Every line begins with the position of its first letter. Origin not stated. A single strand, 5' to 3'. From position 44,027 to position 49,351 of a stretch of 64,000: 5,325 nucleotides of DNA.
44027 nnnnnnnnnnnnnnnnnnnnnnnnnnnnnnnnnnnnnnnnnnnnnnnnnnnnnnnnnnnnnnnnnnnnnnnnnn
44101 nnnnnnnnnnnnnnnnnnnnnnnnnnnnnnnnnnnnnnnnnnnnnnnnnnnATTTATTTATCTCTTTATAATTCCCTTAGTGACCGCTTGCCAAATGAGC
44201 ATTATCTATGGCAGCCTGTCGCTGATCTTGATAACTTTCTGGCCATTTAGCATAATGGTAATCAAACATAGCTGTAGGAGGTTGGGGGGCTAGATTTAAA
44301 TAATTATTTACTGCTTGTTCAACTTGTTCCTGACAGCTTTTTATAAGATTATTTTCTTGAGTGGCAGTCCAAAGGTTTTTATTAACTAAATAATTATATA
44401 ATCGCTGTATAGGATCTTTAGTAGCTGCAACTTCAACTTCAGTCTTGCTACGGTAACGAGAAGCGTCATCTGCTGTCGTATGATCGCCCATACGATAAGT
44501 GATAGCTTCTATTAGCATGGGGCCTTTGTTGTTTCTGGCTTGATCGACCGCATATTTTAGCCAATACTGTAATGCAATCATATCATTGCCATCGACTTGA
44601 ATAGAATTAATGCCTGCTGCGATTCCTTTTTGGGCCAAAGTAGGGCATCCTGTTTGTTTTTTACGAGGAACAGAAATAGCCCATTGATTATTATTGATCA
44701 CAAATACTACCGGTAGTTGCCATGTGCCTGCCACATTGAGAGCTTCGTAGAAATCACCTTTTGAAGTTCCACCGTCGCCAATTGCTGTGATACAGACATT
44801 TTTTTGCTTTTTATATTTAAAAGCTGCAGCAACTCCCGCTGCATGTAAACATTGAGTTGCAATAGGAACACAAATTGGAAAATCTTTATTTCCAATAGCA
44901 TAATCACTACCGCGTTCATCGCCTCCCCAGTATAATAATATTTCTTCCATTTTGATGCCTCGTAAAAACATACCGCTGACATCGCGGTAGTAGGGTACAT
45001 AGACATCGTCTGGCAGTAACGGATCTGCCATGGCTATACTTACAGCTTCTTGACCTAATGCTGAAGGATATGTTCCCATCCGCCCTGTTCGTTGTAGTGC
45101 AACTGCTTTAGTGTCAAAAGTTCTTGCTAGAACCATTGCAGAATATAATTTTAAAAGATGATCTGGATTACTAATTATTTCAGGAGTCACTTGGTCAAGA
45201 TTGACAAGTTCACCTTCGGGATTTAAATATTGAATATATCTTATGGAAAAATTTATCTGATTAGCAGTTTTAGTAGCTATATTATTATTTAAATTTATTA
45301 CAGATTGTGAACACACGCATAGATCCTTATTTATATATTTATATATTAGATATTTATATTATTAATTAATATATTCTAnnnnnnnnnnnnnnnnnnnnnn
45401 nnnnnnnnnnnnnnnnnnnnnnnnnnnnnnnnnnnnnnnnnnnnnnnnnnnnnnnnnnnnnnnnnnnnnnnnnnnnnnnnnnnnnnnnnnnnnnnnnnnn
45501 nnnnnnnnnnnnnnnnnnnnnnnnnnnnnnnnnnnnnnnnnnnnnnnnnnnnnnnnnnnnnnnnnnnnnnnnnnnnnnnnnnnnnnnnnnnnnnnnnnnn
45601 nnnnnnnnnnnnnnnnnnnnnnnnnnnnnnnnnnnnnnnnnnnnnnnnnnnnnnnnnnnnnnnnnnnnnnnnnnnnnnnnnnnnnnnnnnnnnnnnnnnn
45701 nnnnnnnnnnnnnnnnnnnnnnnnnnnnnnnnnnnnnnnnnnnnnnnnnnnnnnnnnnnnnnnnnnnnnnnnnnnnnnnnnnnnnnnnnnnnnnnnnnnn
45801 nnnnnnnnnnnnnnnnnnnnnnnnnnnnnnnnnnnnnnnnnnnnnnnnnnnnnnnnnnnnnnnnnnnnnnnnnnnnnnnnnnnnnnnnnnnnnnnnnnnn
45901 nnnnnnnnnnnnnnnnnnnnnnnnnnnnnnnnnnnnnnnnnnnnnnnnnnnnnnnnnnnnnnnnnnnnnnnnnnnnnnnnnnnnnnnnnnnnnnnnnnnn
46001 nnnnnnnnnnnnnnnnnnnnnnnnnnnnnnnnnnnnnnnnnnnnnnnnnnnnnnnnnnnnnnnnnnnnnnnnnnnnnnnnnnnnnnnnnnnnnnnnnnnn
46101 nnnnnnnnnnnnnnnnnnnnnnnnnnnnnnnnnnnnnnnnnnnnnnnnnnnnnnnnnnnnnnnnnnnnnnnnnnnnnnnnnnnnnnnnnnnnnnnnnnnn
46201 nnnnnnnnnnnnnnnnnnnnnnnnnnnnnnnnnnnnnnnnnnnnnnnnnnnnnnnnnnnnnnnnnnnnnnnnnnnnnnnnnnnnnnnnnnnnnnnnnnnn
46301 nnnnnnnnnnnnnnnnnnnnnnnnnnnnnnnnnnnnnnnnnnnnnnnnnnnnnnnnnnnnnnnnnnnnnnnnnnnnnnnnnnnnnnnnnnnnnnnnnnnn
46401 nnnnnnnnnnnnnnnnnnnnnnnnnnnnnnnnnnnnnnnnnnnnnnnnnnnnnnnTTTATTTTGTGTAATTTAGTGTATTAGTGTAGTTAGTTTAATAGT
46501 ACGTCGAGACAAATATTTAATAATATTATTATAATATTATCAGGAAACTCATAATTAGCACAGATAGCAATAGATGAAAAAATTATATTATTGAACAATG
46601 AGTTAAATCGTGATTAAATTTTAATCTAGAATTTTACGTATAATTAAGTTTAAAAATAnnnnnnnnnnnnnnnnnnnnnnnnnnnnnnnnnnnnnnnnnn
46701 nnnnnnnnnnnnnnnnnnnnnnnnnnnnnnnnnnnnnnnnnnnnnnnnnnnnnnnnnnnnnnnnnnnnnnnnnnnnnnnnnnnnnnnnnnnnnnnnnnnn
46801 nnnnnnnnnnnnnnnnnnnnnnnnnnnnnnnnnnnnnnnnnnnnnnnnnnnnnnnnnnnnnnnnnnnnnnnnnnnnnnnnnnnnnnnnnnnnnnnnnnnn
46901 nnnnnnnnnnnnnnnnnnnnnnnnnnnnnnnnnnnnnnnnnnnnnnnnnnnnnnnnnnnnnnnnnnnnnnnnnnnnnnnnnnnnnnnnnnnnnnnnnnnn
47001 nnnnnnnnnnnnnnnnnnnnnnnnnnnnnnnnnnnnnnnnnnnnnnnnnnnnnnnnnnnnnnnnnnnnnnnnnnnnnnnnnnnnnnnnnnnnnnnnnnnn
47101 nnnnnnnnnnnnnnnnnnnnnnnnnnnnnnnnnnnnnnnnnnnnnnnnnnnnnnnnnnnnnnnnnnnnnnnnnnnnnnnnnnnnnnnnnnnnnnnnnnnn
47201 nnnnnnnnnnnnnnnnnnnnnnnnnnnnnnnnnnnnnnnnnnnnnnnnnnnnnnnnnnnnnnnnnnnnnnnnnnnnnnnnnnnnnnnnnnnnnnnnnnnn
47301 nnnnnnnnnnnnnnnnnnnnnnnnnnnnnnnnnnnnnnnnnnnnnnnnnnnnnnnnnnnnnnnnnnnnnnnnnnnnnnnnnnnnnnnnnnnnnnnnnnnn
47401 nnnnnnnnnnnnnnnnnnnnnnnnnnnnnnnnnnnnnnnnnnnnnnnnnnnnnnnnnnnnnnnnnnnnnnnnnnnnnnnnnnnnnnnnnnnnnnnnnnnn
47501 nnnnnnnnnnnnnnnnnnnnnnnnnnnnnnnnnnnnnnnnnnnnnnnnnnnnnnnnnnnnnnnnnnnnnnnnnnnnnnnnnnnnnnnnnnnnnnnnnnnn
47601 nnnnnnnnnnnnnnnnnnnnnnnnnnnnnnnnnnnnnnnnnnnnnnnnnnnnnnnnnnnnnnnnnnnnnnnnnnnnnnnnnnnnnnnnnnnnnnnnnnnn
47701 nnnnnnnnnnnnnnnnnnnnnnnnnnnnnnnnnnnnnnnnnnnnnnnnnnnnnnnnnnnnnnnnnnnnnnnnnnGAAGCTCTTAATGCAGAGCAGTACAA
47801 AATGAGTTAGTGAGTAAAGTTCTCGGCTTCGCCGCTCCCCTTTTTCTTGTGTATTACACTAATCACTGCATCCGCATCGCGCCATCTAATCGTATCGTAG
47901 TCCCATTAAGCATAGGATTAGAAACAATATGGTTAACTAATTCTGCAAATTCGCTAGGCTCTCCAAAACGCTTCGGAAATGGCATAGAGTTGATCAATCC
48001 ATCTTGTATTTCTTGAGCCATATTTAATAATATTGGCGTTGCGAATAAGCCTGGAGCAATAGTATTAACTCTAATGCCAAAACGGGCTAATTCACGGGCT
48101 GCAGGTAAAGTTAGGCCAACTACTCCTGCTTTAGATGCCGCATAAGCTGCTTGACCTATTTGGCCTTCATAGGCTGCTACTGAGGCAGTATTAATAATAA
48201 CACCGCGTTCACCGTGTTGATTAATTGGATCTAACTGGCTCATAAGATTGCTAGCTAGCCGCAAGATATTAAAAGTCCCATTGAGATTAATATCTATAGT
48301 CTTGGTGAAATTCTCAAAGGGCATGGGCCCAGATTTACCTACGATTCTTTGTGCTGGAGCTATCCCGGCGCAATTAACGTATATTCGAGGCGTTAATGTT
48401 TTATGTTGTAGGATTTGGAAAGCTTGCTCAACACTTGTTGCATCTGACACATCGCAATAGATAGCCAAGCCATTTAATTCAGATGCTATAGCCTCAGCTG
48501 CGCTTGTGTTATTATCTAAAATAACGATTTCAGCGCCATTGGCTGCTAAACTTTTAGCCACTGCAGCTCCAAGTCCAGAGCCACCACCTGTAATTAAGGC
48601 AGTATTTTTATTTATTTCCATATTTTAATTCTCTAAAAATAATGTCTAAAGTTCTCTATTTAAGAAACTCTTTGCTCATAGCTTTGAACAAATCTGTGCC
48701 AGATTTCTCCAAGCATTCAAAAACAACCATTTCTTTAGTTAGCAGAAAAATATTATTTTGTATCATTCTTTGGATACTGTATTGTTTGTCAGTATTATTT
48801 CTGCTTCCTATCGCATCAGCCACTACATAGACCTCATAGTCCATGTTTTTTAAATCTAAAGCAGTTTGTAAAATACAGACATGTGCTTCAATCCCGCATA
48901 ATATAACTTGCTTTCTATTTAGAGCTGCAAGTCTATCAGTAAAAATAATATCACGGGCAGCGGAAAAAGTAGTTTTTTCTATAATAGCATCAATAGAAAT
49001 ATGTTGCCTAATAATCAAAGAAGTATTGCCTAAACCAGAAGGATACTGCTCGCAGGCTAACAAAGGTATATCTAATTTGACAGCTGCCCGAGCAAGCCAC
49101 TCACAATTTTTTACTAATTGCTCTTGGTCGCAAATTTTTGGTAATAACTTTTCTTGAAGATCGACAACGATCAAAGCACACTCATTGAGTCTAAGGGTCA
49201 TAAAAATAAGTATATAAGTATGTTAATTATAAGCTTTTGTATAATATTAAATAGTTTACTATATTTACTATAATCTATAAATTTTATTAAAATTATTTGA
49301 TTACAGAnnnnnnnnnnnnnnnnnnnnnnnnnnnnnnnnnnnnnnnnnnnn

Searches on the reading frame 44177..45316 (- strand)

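Call 45: search_protein_families(library=pfam, proteins=[window:44177-45316:-], max_evalue=0.00001)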
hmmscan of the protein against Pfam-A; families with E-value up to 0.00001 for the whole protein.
window:44177-45316:- (379 aa): 2 families
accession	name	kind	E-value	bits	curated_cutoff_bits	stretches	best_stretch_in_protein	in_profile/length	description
PF00676.26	E1_dh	-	1.2e-82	277.7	22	1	59-337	2-289/300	Dehydrogenase E1 component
PF13292.11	DXP_synthase_N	-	1.1e-09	38.4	21.2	1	158-215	119-176/274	1-deoxy-D-xylulose-5-phosphate synthase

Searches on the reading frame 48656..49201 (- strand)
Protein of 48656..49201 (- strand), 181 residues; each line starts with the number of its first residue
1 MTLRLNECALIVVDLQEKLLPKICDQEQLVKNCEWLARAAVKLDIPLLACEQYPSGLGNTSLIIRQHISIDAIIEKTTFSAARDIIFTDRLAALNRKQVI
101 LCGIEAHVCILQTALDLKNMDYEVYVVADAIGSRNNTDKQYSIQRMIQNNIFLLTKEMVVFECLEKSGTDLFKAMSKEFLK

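Call 45: search_protein_families(library=pfam, proteins=[window:48656-49201:-], max_evalue=0.00001)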
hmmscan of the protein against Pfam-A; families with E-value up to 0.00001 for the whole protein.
window:48656-49201:- (181 aa): 1 family
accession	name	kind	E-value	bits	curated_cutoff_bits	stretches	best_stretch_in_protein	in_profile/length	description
PF00857.26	Isochorismatase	-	2.1e-30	106.6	27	1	8-156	1-173/175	Isochorismatase domain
